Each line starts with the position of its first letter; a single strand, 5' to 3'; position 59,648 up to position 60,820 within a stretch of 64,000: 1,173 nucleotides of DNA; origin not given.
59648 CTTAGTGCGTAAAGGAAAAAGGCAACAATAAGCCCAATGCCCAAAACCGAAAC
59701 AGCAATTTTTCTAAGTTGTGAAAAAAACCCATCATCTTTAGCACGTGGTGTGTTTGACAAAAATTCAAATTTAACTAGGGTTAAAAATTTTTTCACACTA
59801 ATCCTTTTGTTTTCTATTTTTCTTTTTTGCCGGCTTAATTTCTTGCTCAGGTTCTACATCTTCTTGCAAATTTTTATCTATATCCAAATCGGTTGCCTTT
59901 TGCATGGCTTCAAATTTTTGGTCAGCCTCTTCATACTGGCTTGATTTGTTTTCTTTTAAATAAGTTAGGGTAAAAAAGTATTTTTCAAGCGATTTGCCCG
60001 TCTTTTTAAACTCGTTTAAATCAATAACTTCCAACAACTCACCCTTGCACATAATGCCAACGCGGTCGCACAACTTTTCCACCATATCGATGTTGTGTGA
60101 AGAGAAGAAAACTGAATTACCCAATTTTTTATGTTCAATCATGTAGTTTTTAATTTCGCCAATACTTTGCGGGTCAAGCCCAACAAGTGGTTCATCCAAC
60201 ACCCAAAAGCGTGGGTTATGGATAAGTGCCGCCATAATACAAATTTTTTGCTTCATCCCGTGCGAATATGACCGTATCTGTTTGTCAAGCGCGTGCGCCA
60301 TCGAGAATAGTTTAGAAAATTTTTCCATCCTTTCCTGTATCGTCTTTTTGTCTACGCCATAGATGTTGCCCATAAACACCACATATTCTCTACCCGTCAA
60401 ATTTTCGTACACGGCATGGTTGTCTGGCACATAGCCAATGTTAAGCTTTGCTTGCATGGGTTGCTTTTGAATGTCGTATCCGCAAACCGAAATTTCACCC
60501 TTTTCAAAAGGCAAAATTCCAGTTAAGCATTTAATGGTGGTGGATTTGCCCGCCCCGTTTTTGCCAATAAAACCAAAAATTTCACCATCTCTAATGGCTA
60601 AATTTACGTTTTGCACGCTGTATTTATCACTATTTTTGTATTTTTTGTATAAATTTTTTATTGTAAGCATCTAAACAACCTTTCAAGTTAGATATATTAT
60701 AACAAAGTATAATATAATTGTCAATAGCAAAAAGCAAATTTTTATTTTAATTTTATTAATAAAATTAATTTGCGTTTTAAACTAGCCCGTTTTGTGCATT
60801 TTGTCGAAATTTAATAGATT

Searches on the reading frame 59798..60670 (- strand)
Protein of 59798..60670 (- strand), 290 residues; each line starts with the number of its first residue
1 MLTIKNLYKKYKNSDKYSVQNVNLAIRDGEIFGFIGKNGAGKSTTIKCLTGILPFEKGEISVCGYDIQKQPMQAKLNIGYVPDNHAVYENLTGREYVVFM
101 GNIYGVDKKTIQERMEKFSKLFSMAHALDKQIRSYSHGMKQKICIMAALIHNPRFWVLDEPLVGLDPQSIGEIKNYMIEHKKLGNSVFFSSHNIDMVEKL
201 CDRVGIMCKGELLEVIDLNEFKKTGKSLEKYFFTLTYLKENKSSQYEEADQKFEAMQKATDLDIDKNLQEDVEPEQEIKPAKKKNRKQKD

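Call 101: search_protein_families(library=pfam, proteins=[window:59798-60670:-], max_evalue=0.00001)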
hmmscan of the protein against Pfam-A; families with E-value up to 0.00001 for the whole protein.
window:59798-60670:- (290 aa): 2 families
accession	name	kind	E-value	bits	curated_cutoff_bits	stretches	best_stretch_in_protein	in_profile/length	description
PF00005.33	ABC_tran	-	4.3e-29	102.3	25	1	19-162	1-136/137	ABC transporter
PF13304.12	AAA_21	-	3.9e-10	40.7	27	0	122-194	225-300/304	AAA domain, putative AbiEii toxin, Type IV TA system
